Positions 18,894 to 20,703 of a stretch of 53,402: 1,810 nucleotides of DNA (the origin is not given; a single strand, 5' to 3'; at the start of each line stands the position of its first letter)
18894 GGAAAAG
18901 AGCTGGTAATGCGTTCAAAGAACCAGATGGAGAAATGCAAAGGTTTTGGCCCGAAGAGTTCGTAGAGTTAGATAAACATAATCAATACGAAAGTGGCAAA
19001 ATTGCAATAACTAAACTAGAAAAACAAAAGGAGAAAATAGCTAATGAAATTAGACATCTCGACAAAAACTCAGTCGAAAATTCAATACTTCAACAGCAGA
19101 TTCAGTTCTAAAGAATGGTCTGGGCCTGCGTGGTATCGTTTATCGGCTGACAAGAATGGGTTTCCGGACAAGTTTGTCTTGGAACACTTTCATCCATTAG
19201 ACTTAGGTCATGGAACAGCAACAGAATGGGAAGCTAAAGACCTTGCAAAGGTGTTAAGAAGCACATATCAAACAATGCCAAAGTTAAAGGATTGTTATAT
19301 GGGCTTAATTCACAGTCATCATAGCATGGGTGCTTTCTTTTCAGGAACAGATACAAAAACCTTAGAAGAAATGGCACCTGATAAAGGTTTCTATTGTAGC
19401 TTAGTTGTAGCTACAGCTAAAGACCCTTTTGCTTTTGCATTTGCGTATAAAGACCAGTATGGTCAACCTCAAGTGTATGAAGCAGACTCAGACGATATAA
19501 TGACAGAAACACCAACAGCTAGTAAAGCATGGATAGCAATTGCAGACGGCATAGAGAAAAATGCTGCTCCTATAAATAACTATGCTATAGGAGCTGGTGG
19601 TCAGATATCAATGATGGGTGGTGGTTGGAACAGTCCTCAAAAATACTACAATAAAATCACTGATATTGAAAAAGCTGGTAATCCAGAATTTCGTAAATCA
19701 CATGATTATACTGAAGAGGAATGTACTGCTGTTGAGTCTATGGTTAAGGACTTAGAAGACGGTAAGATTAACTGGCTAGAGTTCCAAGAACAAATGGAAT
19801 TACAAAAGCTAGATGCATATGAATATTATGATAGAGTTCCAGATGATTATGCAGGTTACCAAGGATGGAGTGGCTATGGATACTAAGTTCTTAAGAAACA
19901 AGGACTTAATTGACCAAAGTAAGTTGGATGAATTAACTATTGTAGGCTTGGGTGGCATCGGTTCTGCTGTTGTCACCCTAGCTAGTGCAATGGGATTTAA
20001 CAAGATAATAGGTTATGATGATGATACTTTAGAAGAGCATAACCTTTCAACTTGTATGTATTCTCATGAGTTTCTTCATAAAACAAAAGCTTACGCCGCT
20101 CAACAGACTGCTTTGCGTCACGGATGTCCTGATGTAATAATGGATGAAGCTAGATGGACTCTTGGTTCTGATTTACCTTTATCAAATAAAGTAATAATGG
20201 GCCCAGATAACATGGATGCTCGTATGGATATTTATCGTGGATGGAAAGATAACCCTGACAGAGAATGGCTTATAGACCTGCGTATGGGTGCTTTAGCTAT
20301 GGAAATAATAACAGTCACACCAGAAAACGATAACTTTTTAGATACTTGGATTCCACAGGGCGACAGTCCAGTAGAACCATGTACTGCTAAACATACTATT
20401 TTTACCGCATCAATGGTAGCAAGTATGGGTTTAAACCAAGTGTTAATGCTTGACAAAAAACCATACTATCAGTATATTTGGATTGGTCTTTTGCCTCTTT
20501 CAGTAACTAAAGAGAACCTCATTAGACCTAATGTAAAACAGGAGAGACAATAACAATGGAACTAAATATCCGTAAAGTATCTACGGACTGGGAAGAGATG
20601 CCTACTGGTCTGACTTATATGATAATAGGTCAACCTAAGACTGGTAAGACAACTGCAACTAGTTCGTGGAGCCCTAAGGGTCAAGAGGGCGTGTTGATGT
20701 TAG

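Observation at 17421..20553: Phage-encoded ubiquitin-like conjugation cassette: Ubl, E2-like, JAB isopeptidase and E1-like in four consecutive coupled genes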

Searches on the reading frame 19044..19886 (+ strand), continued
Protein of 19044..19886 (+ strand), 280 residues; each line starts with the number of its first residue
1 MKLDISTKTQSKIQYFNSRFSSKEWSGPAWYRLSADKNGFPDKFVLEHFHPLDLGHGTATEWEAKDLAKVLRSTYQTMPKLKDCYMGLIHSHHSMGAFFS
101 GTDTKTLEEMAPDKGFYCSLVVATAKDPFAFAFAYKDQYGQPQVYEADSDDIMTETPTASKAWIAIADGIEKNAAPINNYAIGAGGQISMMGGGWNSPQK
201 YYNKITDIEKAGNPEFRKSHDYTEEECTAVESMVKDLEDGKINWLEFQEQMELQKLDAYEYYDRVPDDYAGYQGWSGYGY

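Call 102: get_annotated_region(hit=H119, flank=3500)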
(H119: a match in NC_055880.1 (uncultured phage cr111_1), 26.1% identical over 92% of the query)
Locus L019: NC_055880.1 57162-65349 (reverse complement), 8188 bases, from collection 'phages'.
description: CrAssphage cr111_1, complete genome.
organism: uncultured phage cr111_1 (NCBI taxid 2772071)
taxonomy: Viruses; Duplodnaviria; Heunggongvirae; Uroviricota; Caudoviricetes; Crassvirales; Steigviridae; Asinivirinae; Lahndsivirus; Lahndsivirus rarus
host: -; source: human feces; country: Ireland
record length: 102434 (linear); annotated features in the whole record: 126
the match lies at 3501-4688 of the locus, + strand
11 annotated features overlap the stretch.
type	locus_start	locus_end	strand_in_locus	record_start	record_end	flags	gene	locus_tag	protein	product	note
CDS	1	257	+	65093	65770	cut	-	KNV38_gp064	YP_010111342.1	Sak4-like ssDNA annealing protein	gp_23293; ATPase [Shewanella sp. phage 3/49]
CDS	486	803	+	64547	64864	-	-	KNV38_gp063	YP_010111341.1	hypothetical protein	gp_23292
CDS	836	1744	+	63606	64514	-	-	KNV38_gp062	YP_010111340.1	hypothetical protein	gp_23291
CDS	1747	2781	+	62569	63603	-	-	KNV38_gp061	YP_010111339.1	DNA primase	gp_23290; DNA primase (Bacterial type) [phiCrAss001]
CDS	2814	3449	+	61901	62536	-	-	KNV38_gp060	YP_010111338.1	hypothetical protein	gp_23289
CDS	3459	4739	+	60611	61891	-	-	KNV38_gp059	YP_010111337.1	hypothetical protein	gp_23288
CDS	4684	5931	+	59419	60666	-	-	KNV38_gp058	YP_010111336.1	hypothetical protein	gp_23287; Contains metalloprotease domain [phiCrAss001]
CDS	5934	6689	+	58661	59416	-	-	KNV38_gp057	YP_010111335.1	thiamine biosynthesis protein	gp_23286; Thiamine biosynthesis protein, ThiF [phiCrAss001]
CDS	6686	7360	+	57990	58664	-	-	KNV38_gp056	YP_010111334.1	hypothetical protein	gp_23285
CDS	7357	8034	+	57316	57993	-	-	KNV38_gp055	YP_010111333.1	uracil-DNA glycosylase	gp_23284; Uracil-DNA glycosylase [phiCrAss001]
CDS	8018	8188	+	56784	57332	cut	-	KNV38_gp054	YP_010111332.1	hypothetical protein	gp_23283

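Call 103: get_annotated_region(hit=H116, flank=3500)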
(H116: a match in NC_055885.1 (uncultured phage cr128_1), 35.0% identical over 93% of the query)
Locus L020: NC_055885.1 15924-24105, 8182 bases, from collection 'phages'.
description: CrAssphage cr128_1, complete genome.
organism: uncultured phage cr128_1 (NCBI taxid 2772076)
taxonomy: Viruses; Duplodnaviria; Heunggongvirae; Uroviricota; Caudoviricetes; Crassvirales; Steigviridae; Asinivirinae; Mahlunavirus; Mahlunavirus rarus
host: -; source: human feces; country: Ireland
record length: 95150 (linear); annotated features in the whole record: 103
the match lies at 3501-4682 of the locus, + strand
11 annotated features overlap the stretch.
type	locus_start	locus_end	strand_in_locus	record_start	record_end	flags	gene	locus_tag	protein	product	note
CDS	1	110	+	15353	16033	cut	-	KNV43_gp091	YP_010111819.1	Sak4-like ssDNA annealing protein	gp_25386; ATPase [Shewanella sp. phage 3/49]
CDS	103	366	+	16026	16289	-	-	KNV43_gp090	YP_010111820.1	hypothetical protein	gp_25387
CDS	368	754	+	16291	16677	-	-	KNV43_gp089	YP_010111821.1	hypothetical protein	gp_25388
CDS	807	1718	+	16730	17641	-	-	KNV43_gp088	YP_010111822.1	hypothetical protein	gp_25389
CDS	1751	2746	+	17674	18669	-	-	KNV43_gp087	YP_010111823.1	DNA primase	gp_25390; DNA primase (Bacterial type) [phiCrAss001]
CDS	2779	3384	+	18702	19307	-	-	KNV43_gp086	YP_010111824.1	hypothetical protein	gp_25391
CDS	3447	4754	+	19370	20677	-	-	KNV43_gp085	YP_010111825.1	hypothetical protein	gp_25392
CDS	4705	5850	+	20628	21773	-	-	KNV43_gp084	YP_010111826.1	hypothetical protein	gp_25393; Contains metalloprotease domain [phiCrAss001]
CDS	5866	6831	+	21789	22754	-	-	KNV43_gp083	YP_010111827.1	hypothetical protein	gp_25394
CDS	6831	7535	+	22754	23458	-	-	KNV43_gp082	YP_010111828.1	hypothetical protein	gp_25395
CDS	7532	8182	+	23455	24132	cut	-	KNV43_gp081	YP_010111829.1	uracil-DNA glycosylase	gp_25396; Uracil-DNA glycosylase [phiCrAss001]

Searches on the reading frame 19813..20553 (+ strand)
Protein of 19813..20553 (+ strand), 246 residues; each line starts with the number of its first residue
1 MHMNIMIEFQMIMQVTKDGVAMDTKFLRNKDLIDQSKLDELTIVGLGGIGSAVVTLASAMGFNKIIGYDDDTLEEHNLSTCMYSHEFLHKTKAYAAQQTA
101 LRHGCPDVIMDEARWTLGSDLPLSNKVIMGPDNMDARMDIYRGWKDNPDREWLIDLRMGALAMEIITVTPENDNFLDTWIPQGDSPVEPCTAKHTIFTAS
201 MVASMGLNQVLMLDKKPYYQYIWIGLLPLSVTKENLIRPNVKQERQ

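Call 3: search_protein_families(library=pfam, proteins=[window:19813-20553:+], max_evalue=1)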
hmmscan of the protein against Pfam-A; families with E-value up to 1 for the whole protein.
window:19813-20553:+ (246 aa): 3 families
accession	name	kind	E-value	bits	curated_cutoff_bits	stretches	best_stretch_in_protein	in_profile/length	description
PF00899.27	ThiF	-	5.9e-12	45.7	28.1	1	41-141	23-128/238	ThiF family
PF02826.25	2-Hacid_dh_C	-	4.6e-05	23.3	25.1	1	28-78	26-75/178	D-isomer specific 2-hydroxyacid dehydrogenase, NAD binding domain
PF17836.7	PglD_N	-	0.0019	19.2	23.4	1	41-79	2-40/78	PglD N-terminal domain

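Call 4: search_protein_families(library=ncbifam, proteins=[window:19813-20553:+], max_evalue=1)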
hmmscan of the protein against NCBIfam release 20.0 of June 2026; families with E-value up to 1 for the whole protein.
window:19813-20553:+ (246 aa): 24 families
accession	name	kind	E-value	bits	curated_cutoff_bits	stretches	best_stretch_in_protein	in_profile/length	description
NF058523.1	6A-MBL_cap2_3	equivalog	4.4e-07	28.8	320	1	33-100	293-360/665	anti-phage 6A-MBL system cap2_3 protein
NF006395.0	PRK08644.1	equivalog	5.8e-07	29.3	159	1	33-99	25-91/215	sulfur carrier protein ThiS adenylyltransferase ThiF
TIGR02356.1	adenyl_thiF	equivalog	6.2e-07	29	275.25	1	36-99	17-83/203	thiazole biosynthesis adenylyltransferase ThiF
NF004281.0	PRK05690.1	subfamily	4.2e-05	22.9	266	1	27-117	19-111/250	molybdopterin-synthase adenylyltransferase MoeB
TIGR02354.1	thiF_fam2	equivalog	7.8e-05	22.6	152.2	1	30-98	13-81/200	thiamine biosynthesis protein ThiF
NF004804.0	PRK06153.1-3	equivalog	7.9e-05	21.8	340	1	32-79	171-220/401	hypothetical protein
TIGR02355.1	moeB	equivalog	0.00019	20.9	376.55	1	27-110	11-96/240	molybdopterin-synthase adenylyltransferase MoeB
NF047750.1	SAMPActivE1UbaA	equivalog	0.00073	19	450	1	40-112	34-106/270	SAMP-activating enzyme E1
NF004111.0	PRK05600.1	equivalog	0.0014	17.8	437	1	41-117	44-120/371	ThiF family adenylyltransferase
TIGR03736.1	PRTRC_ThiF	hypoth_equivalog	0.0029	17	144.75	1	40-156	13-140/245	PRTRC system ThiF family protein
NF006444.0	PRK08762.1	equivalog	0.0035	16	449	1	41-119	150-228/387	molybdopterin-synthase adenylyltransferase MoeB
NF006204.0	PRK08328.1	equivalog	0.006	16.2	339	1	37-84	26-73/231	hypothetical protein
NF004805.0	PRK06153.1-4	equivalog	0.0082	15.3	352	1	34-77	171-214/392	hypothetical protein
NF004803.0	PRK06153.1-2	equivalog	0.026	13.7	419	1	37-103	181-251/400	hypothetical protein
TIGR03570.1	NeuD_NnaD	subfamily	0.031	13.8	160.8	1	41-84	2-44/202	NeuD/PglB/VioB family sugar acetyltransferase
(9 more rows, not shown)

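Call 5: search_protein_families(library=phrogs, proteins=[window:19813-20553:+], max_evalue=0.01)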
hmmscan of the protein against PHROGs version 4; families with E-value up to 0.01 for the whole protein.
window:19813-20553:+ (246 aa): 3 families
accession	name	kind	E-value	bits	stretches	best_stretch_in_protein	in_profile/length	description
phrog_15670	-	unknown function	4.6e-11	43.7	1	22-205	4-190/228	-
phrog_19840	-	unknown function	0.00016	22.2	1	29-87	112-173/367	-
phrog_2640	-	other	0.007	16.3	1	39-115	164-241/345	zinc containing alcohol dehydrogenase superfamily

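Call 6: search_protein_families(library=padloc, proteins=[window:19813-20553:+], max_evalue=1)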
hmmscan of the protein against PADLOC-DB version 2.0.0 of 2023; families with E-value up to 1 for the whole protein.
window:19813-20553:+ (246 aa): 25 families
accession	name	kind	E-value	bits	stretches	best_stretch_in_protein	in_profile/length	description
PDLC00830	E1-E2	-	8.4e-06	22.3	1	34-111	305-382/551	E1-E2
PDLC00848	E1-E2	-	4.5e-05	19.9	1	39-108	375-443/607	E1-E2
PDLC00829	E1-E2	-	6.5e-05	20.2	1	33-99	166-232/426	E1-E2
PDLC00832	E1-E2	-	8e-05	19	1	37-103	337-402/588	E1-E2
PDLC00849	E1-E2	-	0.00011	19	1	40-99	335-394/582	E1-E2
PDLC00836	E1-E2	-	0.00012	18.8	1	40-110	343-412/602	E1-E2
PDLC00843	E1-E2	-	0.00015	18.5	1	40-98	320-378/575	E1-E2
PDLC03847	BilD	-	0.00016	18.5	1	39-139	209-316/453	-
PDLC00828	E1-E2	-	0.00017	19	1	24-99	161-236/431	E1-E2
PDLC00839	E1-E2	-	0.00017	18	1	39-96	371-428/602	E1-E2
PDLC00846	E1-E2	-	0.00024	17.8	1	40-80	319-359/587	E1-E2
PDLC00850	E1-E2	-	0.00032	17.3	1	21-103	298-379/566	E1-E2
PDLC00831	E1-E2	-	0.00034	17.6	1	22-98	300-378/578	E1-E2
PDLC00847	E1-E2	-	0.00042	16.8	1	33-98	279-346/523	E1-E2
PDLC00844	E1-E2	-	0.00075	16.2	1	24-103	262-341/489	E1-E2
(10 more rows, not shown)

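Call 28: search_solved_structures(query=A4, max_evalue=0.01, show_alignments=2)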
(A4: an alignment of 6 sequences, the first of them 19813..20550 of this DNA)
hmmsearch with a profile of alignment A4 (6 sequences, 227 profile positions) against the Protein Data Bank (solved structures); distinct sequences matched with E-value up to 0.01: 16.
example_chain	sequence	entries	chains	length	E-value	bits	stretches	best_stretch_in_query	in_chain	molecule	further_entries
6om4_A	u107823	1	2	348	5.5e-05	26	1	16-82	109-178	MccB protein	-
3h5n_A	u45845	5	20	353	5.7e-05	26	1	16-82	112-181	MccB protein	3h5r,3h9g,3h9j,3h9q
3h5a_A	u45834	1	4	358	5.8e-05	26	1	16-82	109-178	MccB protein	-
3guc_A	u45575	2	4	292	9.5e-05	25.2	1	22-83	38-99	Ubiquitin-like modifier-activating enzyme 5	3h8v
5iaa_A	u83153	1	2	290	9.6e-05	25.2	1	22-83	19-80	Ubiquitin-like modifier-activating enzyme 5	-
6h78_A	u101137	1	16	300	9.9e-05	25.2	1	22-83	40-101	Ubiquitin-like modifier-activating enzyme 5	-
6h77_A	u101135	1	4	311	0.00011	25.1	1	22-83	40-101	Ubiquitin-like modifier-activating enzyme 5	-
5l95_A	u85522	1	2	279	0.00014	24.7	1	22-83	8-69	Ubiquitin-like modifier-activating enzyme 5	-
9egb_A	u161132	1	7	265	0.0046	19.7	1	23-83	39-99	THIF-type NAD/FAD binding fold domain-containing protein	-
9egc_A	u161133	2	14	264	0.0048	19.7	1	24-83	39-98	THIF-type NAD/FAD binding fold domain-containing protein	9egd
9dqb_B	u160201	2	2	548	0.0061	19.3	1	22-89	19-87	SUMO-activating enzyme subunit 2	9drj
3kyd_B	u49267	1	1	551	0.0061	19.3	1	22-89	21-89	SUMO-activating enzyme subunit 2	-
6xog_B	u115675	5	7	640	0.0076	19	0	22-89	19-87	SUMO-activating enzyme subunit 2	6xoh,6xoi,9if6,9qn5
1y8q_B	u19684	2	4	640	0.0077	19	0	22-89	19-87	Ubiquitin-like 2 activating enzyme E1B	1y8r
3kyc_B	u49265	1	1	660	0.0079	19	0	22-89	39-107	SUMO-activating enzyme subunit 2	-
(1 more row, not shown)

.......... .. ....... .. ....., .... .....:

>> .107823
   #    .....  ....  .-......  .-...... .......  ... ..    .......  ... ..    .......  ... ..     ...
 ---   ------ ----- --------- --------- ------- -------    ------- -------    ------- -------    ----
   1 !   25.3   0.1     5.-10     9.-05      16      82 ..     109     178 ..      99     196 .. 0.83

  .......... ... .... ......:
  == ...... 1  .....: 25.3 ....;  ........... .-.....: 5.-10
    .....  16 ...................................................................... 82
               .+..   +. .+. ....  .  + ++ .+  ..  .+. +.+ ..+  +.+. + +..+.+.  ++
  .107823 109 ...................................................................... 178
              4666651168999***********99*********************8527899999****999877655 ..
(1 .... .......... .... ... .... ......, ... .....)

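Call 76: search_dna_similar(query=window:19873-20553:+, collection=phages, mode=protein, max_rows=40, max_evalue=0.001)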
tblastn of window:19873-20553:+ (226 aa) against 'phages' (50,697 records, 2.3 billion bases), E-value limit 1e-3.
Records with a match: 74; places in all: 74; records where one place covers at least 80% of the query: 33.
Best place of each record, by identity: <60% 74.
By first word of the organism name: Flavobacterium 29; Bacteroides 29; uncultured 12; Kolpuevirus 1; Dulem 1; Kehishuvirus 1; bajarodcaudo 1.
By host as written in the record: Bacteroides intestinalis DSM 108646 24; - 13; Flavobacterium psychrophilum 950106-1/1 12; Flavobacterium psychrophilum 020612-2/1 3; Flavobacterium psychrophilum strain FPS-D10 3; Bacteroides cellulosilyticus 2; Flavobacterium psychrophilum FPS-D15 2; Flavobacterium psychrophilum FPS-D10 2; and 10 more.
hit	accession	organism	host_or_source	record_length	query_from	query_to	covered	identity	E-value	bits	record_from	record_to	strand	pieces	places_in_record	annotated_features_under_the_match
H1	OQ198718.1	Kolpuevirus sp. 'frurule'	Bacteroides cellulosilyticus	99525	14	188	77%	31.7%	6e-16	82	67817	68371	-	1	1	thiamine biosynthesis protein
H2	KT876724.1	Flavobacterium phage FpV4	Flavobacterium psychrophilum 950106-1/1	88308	2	185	81%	27.9%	8e-8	58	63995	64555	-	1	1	thiamine biosynthesis protein | hypothetical protein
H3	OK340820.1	Flavobacterium phage FpV4-1.1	Flavobacterium psychrophilum 020612-2/1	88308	2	185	81%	27.9%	8e-8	58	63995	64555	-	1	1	record has no annotation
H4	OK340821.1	Flavobacterium phage FpV4-1.2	Flavobacterium psychrophilum 020612-2/1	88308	2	185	81%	27.9%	8e-8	58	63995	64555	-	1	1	record has no annotation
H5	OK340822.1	Flavobacterium phage FpV4-1.3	Flavobacterium psychrophilum 020612-2/1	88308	2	185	81%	27.9%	8e-8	58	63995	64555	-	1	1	record has no annotation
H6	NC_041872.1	Flavobacterium phage FpV4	Flavobacterium psychrophilum 950106-1/1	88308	2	185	81%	27.9%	8e-8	58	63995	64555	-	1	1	thiamine biosynthesis protein | hypothetical protein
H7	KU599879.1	Flavobacterium phage Fpv3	Flavobacterium psychrophilum 950106-1/1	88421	2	185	81%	27.9%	8e-8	58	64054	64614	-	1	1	thiamine biosynthesis protein ThiF | hypothetical protein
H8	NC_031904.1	Flavobacterium phage Fpv3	Flavobacterium psychrophilum 950106-1/1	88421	2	185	81%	27.9%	8e-8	58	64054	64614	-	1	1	thiamine biosynthesis protein ThiF | hypothetical protein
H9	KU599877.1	Flavobacterium phage Fpv1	Flavobacterium psychrophilum 950106-1/1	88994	2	185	81%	27.9%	8e-8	58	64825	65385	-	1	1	thiamine biosynthesis protein ThiF | hypothetical protein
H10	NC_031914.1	Flavobacterium phage Fpv1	Flavobacterium psychrophilum 950106-1/1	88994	2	185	81%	27.9%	8e-8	58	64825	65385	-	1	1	thiamine biosynthesis protein ThiF | hypothetical protein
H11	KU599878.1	Flavobacterium phage Fpv2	Flavobacterium psychrophilum 950106-1/1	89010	2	185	81%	27.9%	8e-8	58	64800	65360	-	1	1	thiamine biosynthesis protein ThiF | hypothetical protein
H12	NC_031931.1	Flavobacterium phage Fpv2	Flavobacterium psychrophilum 950106-1/1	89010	2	185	81%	27.9%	8e-8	58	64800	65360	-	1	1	thiamine biosynthesis protein ThiF | hypothetical protein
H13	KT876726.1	Flavobacterium phage FpV21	Flavobacterium psychrophilum 950106-1/1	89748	2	185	81%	27.9%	8e-8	58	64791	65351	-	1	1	thiamine biosynthesis protein | hypothetical protein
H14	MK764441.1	Flavobacterium phage FPSV-F12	Flavobacterium psychrophilum 950106-1/1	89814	2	185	81%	27.9%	8e-8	58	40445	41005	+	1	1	thiamine biosynthesis protein | hypothetical protein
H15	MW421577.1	Flavobacterium phage FPSV-S30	Flavobacterium psychrophilum strain ...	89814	2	185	81%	27.9%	8e-8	58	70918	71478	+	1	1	record has no annotation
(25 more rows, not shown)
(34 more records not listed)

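Call 117: find_related_loci(query=A4, collection=genome_contigs, flank=6000)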
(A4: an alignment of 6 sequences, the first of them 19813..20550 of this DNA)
Query A4 (246 aa) in genome_contigs; peptide patterns used: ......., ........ (x = any residue, [..] = any of these).
40 stretches matched a pattern, but none encodes a relative of the query by tblastn (E <= 1e-3).

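Call 118: find_related_loci(query=A4, collection=viral_contigs, flank=5000)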
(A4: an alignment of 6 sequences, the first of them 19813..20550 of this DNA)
Query A4 (246 aa) in viral_contigs; peptide patterns used: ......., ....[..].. (x = any residue, [..] = any of these).
174 stretches matched a pattern; 57 encode a relative of the query (tblastn E <= 1e-3); 57 distinct loci.
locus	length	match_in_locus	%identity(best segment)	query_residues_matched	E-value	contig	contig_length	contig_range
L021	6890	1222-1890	86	23-246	1e-132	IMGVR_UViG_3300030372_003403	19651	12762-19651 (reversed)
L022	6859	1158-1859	83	13-246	2e-132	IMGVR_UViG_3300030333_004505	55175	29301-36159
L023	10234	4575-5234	81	25-244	2e-127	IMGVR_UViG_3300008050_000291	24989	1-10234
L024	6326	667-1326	81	25-244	2e-127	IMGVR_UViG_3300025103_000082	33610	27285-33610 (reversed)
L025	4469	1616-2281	80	23-246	3e-124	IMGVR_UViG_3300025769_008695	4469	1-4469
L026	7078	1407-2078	50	22-245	7e-70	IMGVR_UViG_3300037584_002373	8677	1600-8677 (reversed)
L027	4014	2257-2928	50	22-245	6e-70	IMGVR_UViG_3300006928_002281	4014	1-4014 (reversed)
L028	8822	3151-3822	50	22-245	7e-70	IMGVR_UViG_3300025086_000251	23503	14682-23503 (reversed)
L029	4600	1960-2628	51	22-244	8e-70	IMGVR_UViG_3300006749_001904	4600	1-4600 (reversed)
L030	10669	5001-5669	50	22-244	3e-69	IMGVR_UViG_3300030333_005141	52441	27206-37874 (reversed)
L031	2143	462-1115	50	22-239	6e-70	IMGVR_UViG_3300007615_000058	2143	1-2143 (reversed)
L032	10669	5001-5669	50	22-237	7e-68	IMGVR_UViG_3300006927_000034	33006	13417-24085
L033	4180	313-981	50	22-243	1e-67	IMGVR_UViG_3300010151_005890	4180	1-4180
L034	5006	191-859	50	22-243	1e-67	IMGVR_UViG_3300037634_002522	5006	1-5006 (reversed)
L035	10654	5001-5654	49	22-239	2e-67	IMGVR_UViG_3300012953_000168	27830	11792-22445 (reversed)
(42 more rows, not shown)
